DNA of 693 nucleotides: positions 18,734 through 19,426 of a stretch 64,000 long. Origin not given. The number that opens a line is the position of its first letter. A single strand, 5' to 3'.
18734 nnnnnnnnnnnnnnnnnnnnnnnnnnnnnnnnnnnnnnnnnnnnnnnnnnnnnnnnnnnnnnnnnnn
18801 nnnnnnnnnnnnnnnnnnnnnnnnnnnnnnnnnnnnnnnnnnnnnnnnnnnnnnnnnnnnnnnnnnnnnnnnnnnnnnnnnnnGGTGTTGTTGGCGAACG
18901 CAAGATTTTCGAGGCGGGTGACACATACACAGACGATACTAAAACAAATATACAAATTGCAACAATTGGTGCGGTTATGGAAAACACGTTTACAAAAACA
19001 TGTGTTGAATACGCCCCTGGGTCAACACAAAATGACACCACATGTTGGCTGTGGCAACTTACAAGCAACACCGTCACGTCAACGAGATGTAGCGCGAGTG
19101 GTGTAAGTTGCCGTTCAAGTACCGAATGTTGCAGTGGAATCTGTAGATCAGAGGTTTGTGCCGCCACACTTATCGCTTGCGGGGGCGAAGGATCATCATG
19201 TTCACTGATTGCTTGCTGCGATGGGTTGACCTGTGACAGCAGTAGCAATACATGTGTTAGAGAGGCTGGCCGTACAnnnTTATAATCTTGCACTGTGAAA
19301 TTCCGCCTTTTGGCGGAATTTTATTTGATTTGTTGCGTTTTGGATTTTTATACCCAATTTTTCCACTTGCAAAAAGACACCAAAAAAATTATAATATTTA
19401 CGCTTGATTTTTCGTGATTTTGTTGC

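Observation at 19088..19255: Two tandem knottin-type cysteine frameworks at the extreme C-terminus of the giant protein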

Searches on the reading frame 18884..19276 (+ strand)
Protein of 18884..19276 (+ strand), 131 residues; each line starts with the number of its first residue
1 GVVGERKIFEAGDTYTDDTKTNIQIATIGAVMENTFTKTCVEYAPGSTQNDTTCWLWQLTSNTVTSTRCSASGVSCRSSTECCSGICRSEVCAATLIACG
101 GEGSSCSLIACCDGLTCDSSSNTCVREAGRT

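Call 11: find_homologous_proteins(query=window:18902-19276:+, max_evalue=0.01)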
Query window:18902-19276:+ (125 aa): 3 proteins with E <= 0.01 among 9 candidates.
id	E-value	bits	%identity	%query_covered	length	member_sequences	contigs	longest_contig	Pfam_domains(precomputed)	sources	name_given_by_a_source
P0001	9.3e-74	263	100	100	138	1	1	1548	-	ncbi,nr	ncbi:MAG: hypothetical protein IJO18_04610, partial [Alphaproteobacteria bacterium]|nr:hypothetical 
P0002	1.0e-35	141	59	100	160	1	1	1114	-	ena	-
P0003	6.4e-23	99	60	70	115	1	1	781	-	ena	-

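Call 21: predict_structure(alignment_id=A1)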
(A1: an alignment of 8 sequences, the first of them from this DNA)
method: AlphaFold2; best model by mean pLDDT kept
length: 131 residues; sequences in the alignment: 8
mean_pLDDT: 62.7   pTM: 0.26
mean pLDDT of the five models: 62.7, 58.5, 56.7, 56.3, 54.3
residues with pLDDT >= 90: 0; 70-90: 65; 50-70: 22; < 50: 44
segments of 3 or more residues with pLDDT < 50: 1-35, 63-67, 129-131
pLDDT, mean of each block of 10 residues (from residue 1): 35 40 36 53 86 74 50 72 73 63 79 81 75 37
secondary structure, 60 per line:
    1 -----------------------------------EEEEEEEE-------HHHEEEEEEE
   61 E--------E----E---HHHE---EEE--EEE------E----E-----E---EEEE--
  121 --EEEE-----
elements in order: E36-43 E54-61 E86-88 E91-93 E115-118 E123-126
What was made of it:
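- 18884..19054 (+): Conserved C-terminal loop module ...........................(2360)-x13-C(2374)-WLW. It is predicted to be a disulfide-closed beta-hairpin. The model shows strands 36-43 and 54-61 at pLDDT 74-86 (call 21).
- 19088..19159 (+): Knot 1 (subtype a): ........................, spacing 6-5-0-3-4. The model places a beta-hairpin on Cys V and Cys VI, strands 86-88 and 91-93 (call 21).
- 19178..19255 (+): Knot 2 (subtype c, CCDGLTC): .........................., spacing 6-4-0-4-6. The model has strands 115-118 and 123-126 on Cys V and Cys VI (call 21).
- On Inhibitor cystine knot (knottin) fold: DSSP on the model gives strands 86-88/91-93 (Cys 87, 92) and 115-118/123-126 (Cys 117, 124) at pLDDT 63-81 (call 21).
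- The AF2 model has pLDDT 63-81 on the knots, with beta-hairpins on Cys V and VI (call 21).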

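Call 24: fold_search(model_id=the predicted structure, library=pdb)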
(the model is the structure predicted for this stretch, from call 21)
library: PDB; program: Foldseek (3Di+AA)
matches with E <= 10: 32; with E <= 0.001: 0
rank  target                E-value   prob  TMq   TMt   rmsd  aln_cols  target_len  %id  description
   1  6gft_MODEL_1_A        6.7e-01  0.97  0.21  0.74   2.2        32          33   38  Antinociceptive evaluation of cyriotoxin-1a, the first toxin purified from Cyriopagopus schioedtei spider veno (released 2019-03-06)
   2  6f61_MODEL_1_A        1.1e+00  0.92  0.21  0.81   1.8        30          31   43  NMR structure of purotoxin-6 (released 2018-12-19)
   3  5irx_E                1.1e+00  0.25  0.20  0.33   8.6        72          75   22  Structure of TRPV1 in complex with DkTx and RTX, determined in lipid nanodisc (released 2016-05-25)
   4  2m9l_MODEL_1_A        1.5e+00  0.82  0.22  0.72   3.4        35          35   26  Solution structure of protoxin-1 (released 2014-04-30)
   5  5epm_C                1.6e+00  0.85  0.21  0.74   1.8        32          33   31  Ceratotoxin variant in complex with specific antibody Fab fragment (released 2016-05-04)
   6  3zxb_B                1.6e+00  0.28  0.21  0.38   7.8        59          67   20  Wild type single insulin-like growth factor binding domain protein (SIBD-1) from Cupiennius salei (released 2012-06-06)
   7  2n3p_MODEL_1_A        1.8e+00  0.41  0.18  0.60   2.7        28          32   39  SOLUTION NMR STRUCTURE of ASTEROPSIN G from MARINE SPONGE ASTEROPUS (released 2016-06-08)
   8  2kyj_MODEL_1_A        1.9e+00  0.77  0.23  0.74   1.4        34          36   24  Structure of the scorpion toxin U1-Liotoxin-Lw1a (released 2011-06-01)
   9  4fz1_D                1.9e+00  0.54  0.21  0.63   3.0        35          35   28  Crystal structure of acid-sensing ion channel in complex with psalmotoxin 1 at high pH (released 2012-08-01)
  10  3j5q_A                2.3e+00  0.75  0.22  0.78   1.3        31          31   26  Structure of TRPV1 ion channel in complex with DkTx and RTX determined by single particle electron cryo-microscopy (released 2013-12-04)
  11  5i1x_MODEL_1_A        2.4e+00  0.57  0.22  0.67   2.2        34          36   29  Resonance assignments and NMR structure determination of tarantula toxin, F8A mutant of beta-TRTX-Pre1a (released 2017-02-08)
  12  3zxb_A                2.4e+00  0.54  0.19  0.35   2.0        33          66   30  Wild type single insulin-like growth factor binding domain protein (SIBD-1) from Cupiennius salei (released 2012-06-06)
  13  2mqf_MODEL_1_A        2.7e+00  0.57  0.21  0.69   2.3        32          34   34  NMR structure of spider toxin-TRTX-Hhn2b (released 2015-07-15)
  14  1zjq_MODEL_1_A        3.5e+00  0.41  0.21  0.65   2.5        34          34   29  Solution structure of Jingzhaotoxin-VII (released 2005-05-24)
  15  2mxm_MODEL_1_A        3.8e+00  0.21  0.17  0.53   2.5        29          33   31  NMR solution structure of TRTX-Tp1a from the tarantula Thrixopelma pruriens (released 2015-06-03)
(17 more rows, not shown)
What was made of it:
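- Closest known: Inhibitor cystine knot. Same: The predicted fold superposes at TM 0.7-0.8 (call 24).
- Closest known: Bivalent double-knot toxins. Same: DkTx is also hit by the tail model (call 24).
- Foldseek returns 28 ICK toxins among 32 hits, TM(target) 0.7-0.8, rmsd 1.3-2.2 A (call 24). The template-free model reproduces the ICK fold (call 24).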

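Call 37: search_protein_representatives(alignment_id=A1)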
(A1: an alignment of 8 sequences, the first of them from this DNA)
Query: 8 sequences, 131 profile positions. Proteins with E-value up to 0.001 (for the whole library): 85; up to 1e-10: 17; up to 1e-30: 11. The best 85 are listed.
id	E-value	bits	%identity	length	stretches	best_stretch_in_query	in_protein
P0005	5.9e-56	204.4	-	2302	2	1-131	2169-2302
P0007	4.5e-54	198.3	-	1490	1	1-130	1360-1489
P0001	1.2e-52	193.7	-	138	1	1-128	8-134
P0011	4.0e-43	162.9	-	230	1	1-129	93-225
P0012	4.1e-42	159.6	-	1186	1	1-129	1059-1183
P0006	8.3e-40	152.2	-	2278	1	1-103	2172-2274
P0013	4.6e-38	146.5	-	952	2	1-97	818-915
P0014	1.6e-37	144.8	-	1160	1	1-97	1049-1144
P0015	1.6e-34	135.0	-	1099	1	1-91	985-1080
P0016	7.8e-34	132.8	-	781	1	1-101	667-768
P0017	1.1e-31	125.9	-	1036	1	1-101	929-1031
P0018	1.5e-21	93.1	-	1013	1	1-61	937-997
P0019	4.6e-21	91.5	-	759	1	1-67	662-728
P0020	2.7e-17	79.3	-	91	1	1-61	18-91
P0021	5.3e-17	78.4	-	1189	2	1-61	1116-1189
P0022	5.5e-12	62.2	-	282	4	11-95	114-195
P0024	1.2e-10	57.8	-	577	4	67-127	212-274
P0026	1.6e-09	54.2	-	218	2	63-128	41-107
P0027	4.2e-09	52.8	-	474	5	69-126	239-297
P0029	8.6e-09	51.8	-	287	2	9-60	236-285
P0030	1.1e-08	51.4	-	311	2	3-60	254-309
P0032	2.4e-08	50.3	-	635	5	51-126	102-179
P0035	6.7e-08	48.9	-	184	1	1-96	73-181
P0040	4.2e-07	46.4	-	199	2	36-96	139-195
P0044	1.0e-06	45.1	-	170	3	64-96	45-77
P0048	1.7e-06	44.4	-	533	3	68-126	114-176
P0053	4.6e-06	43.0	-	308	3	67-127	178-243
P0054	4.7e-06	43.0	-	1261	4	64-125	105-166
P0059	1.0e-05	41.8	-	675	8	67-125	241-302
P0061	1.1e-05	41.7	-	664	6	67-127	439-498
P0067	5.6e-05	39.5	-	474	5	67-124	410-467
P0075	1.5e-04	38.1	-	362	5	68-126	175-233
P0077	2.3e-04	37.5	-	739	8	69-129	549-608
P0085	4.9e-04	36.4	-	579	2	24-124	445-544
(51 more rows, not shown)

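Call 40: list_cluster_members(proteins=[P0029, P0030, P0035, P0040, P0026, P0032, P0059, P0077, P0022, P0014])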
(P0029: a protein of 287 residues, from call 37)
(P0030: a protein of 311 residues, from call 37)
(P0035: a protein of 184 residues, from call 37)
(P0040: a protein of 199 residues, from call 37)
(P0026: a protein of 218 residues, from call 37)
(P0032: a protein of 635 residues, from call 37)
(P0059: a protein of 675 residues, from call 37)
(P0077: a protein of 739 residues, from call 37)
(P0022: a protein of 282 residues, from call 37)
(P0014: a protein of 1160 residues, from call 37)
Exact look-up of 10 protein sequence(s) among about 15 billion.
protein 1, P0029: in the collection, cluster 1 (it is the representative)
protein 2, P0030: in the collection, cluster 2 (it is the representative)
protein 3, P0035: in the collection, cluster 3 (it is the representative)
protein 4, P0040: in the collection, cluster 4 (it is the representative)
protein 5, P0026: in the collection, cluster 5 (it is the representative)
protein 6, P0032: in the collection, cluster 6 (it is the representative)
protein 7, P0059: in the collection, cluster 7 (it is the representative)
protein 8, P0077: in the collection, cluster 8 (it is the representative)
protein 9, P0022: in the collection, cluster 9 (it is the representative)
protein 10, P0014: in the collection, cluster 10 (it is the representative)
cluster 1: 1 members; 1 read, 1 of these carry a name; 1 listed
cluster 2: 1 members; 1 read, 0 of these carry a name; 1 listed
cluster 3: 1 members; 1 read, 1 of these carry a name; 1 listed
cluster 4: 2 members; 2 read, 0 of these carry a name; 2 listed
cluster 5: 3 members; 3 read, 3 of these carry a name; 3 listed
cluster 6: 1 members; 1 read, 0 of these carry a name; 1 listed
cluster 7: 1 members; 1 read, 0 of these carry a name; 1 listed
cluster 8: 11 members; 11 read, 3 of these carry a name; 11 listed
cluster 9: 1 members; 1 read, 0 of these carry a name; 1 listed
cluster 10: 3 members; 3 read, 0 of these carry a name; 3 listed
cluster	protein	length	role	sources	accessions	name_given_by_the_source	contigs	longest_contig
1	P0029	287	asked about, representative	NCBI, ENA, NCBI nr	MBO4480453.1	MAG: hypothetical protein J5742_02390 [Alphaproteobacteria bacterium] | hypothetical protein [Alphaproteobacteria bacterium]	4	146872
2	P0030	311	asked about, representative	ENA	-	-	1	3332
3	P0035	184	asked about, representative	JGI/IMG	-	hypothetical protein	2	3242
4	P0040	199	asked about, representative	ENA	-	-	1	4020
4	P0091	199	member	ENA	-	-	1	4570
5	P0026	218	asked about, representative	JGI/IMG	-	hypothetical protein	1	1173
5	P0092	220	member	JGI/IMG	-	hypothetical protein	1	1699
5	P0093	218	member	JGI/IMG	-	hypothetical protein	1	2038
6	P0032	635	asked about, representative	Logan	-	-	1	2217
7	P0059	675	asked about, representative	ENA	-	-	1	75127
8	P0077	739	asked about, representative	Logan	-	-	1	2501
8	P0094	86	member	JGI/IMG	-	hypothetical protein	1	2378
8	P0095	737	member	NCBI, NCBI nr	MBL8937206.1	MAG: hypothetical protein JNM69_21785 [Archangium sp.] | hypothetical protein [Archangium sp.]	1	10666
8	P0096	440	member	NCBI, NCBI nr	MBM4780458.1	MAG: hypothetical protein GQE15_22370, partial [Archangiaceae bacterium] | hypothetical protein [Archangiaceae bacterium]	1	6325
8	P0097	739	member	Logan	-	-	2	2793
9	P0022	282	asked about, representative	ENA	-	-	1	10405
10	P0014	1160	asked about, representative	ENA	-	-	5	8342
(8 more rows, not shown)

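Call 43: search_protein_families(library=pfam, alignment_id=A3, max_evalue=0.01)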
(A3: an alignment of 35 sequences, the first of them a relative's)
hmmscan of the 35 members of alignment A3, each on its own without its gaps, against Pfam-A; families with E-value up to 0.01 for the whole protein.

A. member 1, P0022 (282 aa): 1 family
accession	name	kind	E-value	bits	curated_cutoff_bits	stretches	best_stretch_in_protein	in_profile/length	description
PF17557.7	Conotoxin_I2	-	0.0081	16.7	27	0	227-253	1-26/38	I2-superfamily conotoxins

B. families by the number of members that match (of 35 scanned): 11 families
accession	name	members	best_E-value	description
PF17557.7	Conotoxin_I2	11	1.5e-05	I2-superfamily conotoxins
PF04706.18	Dickkopf_N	10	1.3e-10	Dickkopf N-terminal cysteine-rich region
PF07740.17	Toxin_12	8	2.3e-11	Ion channel inhibitory toxin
PF11703.13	UPF0506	3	0.0028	UPF0506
PF08088.17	Toxin_19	2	0.007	Conotoxin I-superfamily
PF01551.29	Peptidase_M23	1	7.9e-18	Peptidase family M23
PF00353.25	HemolysinCabind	1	2.2e-15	RTX calcium-binding nonapeptide repeat (4 copies)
PF02950.22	Conotoxin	1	0.00049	Conotoxin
PF05402.18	PqqD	1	0.0011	Coenzyme PQQ synthesis protein D (PqqD)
PF21782.3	PKMT_2nd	1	0.0024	PKMT, C-terminal winged helix domain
PF17268.7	DUF5334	1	0.0076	Family of unknown function (DUF5334)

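Call 44: search_protein_families(library=pfam, alignment_id=A4, max_evalue=0.01)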
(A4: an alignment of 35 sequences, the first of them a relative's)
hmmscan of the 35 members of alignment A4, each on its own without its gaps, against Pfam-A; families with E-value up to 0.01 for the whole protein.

A. member 1, P0029 (287 aa): 0 families

B. families by the number of members that match (of 35 scanned): 2 families
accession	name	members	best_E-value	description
PF01538.23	HCV_NS2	1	0.0025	Hepatitis C virus non-structural protein NS2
PF24348.1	DUF7508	1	0.0032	Domain of unknown function (DUF7508)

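Call 47: search_protein_families(library=ncbifam, alignment_id=A4, max_evalue=0.01)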
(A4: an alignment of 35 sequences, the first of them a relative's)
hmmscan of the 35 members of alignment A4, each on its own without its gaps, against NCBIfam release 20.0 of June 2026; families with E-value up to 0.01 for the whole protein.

A. member 1, P0029 (287 aa): 0 families

B. families by the number of members that match (of 35 scanned): 1 family
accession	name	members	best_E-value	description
NF009467.0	PRK12826.1-3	1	0.0006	SDR family mycofactocin-dependent oxidoreductase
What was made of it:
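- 18884..19054 (+): No Pfam or NCBIfam model exists (calls 44, 47).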

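Call 48: find_related_loci(query=A1, collection=genome_contigs, flank=8000)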
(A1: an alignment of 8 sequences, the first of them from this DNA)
Query A1 (131 aa) in genome_contigs; peptide patterns used: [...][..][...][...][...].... (x = any residue, [..] = any of these).
53 stretches matched a pattern; 6 encode a relative of the query (tblastn E <= 1e-3); 6 distinct loci.
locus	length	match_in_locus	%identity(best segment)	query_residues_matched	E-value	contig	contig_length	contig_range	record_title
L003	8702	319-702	61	1-125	4e-45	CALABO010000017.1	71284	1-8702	MAG TPA_asm: uncultured proteobacterium isolate SRR6425765_bin.2_CONCOCT_v1.1_MAG genome assembly, contig: ERZ1767560.19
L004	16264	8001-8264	65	1-87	6e-32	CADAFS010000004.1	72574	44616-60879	MAG: uncultured proteobacterium isolate RUG13256 genome assembly, contig: RUG13256_asm_4, whole genome shotgun sequence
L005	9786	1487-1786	60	1-94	5e-31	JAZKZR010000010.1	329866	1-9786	MAG: Candidatus Enterousia sp. isolate T1900045086_TC20190080.MAGScoT_cleanbin_000026 SGB_4685_k141_2971495, whole genom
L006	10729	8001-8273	57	1-85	3e-29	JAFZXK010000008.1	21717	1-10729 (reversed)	MAG: Alphaproteobacteria bacterium isolate RGIG8185 Water_buffalos_Rumen-3__c633142, whole genome shotgun sequence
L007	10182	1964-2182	41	1-59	2e-12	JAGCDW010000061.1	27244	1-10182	MAG: Alphaproteobacteria bacterium isolate RGIG9702 Yak_Omasum-2__c730273, whole genome shotgun sequence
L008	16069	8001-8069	57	38-59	9e-5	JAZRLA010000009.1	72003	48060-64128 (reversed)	MAG: Candidatus Enterousia sp. isolate T1900045443_YK20190134.MAGScoT_cleanbin_000016 SGB_7130_k141_1034079, whole genom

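Call 70: search_dna_similar(query=window:18884-19276:+, collection=phages, mode=protein, max_evalue=1)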
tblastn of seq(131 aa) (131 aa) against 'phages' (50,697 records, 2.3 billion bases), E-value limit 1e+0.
No match.

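Call 72: find_related_loci(query=A1, collection=viral_contigs, flank=5000)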
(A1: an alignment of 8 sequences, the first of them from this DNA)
Query A1 (131 aa) in viral_contigs; peptide patterns used: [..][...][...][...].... (x = any residue, [..] = any of these).
12 stretches matched a pattern, but none encodes a relative of the query by tblastn (E <= 1e-3).
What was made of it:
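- On Phage tail-fibre proteins: The tail has no hit in phage collections (calls 70, 72).
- Closest known: Phage tail fibres and receptor-binding proteins with exchangeable C-terminal tips. Different: The loop module and knots are absent from 50,697 phage genomes and from IMG/VR (calls 70, 72).
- Tried and rejected: An IMG/VR scan with the tail profile gave no confirmed relative (call 72).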

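Call 82: list_cluster_members(proteins=[P0085, P0044, P0048, P0061, P0067, P0075, P0027, P0053, P0054, P0024])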
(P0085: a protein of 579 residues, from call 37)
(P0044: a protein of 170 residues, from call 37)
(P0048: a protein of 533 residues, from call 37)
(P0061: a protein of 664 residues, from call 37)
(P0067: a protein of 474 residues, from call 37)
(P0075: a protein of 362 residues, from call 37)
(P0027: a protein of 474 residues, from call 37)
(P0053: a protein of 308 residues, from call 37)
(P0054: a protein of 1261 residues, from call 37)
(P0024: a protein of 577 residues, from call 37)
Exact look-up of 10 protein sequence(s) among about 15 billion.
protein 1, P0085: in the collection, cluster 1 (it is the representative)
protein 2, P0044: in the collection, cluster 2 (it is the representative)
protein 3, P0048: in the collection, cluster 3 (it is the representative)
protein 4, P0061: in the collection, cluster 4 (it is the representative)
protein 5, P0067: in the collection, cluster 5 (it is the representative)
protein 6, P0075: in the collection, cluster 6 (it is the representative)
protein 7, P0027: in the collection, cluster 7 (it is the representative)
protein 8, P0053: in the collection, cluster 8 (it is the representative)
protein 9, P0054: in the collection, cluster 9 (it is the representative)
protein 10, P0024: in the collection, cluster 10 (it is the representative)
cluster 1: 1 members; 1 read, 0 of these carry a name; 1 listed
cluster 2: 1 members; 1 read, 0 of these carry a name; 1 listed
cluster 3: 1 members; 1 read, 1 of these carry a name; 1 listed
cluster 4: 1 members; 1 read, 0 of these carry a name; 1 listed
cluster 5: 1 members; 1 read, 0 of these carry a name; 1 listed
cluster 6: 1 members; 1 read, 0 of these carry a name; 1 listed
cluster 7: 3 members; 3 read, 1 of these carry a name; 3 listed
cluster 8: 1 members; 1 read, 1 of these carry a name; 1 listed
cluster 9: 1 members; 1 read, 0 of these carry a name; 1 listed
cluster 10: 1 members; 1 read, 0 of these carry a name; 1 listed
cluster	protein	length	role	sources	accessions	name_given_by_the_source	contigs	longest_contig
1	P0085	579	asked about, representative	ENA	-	-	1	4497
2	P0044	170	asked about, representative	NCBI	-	-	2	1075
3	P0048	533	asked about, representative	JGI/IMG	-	hypothetical protein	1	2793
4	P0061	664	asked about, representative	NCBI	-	-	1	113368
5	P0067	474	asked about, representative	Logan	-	-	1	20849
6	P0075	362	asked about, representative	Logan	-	-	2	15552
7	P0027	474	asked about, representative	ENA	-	-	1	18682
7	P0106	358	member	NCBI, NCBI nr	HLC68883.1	MAG TPA: dickkopf-related protein, partial [Candidatus Bilamarchaeaceae archaeon] | dickkopf-related protein [Candidatus Bilamarchaeaceae archaeon]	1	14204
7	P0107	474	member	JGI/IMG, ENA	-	-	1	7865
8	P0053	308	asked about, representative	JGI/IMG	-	hypothetical protein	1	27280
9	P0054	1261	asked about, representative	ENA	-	-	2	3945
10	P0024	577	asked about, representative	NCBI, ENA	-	-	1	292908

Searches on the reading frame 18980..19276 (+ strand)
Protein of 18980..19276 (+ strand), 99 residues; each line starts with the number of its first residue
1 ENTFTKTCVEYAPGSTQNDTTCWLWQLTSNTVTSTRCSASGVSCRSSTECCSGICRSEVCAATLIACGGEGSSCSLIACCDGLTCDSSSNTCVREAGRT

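Call 6: search_protein_families(library=pfam, proteins=[window:18980-19276:+], max_evalue=10)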
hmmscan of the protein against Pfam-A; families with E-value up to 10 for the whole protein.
window:18980-19276:+ (99 aa): 4 families
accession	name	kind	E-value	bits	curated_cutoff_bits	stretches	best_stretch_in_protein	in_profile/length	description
PF11703.13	UPF0506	-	0.018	15.9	23.2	1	27-60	25-58/59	UPF0506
PF19232.4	DUF5885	-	0.37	10.6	33.2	1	29-97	19-81/265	Family of unknown function (DUF5885)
PF17557.7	Conotoxin_I2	-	0.63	10.6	27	1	37-61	1-25/38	I2-superfamily conotoxins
PF02950.22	Conotoxin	-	7.9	8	25.1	1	33-61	46-75/75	Conotoxin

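Call 7: search_protein_families(library=ncbifam, proteins=[window:18980-19276:+], max_evalue=10)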
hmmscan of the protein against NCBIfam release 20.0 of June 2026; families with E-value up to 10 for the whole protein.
window:18980-19276:+ (99 aa): 0 families
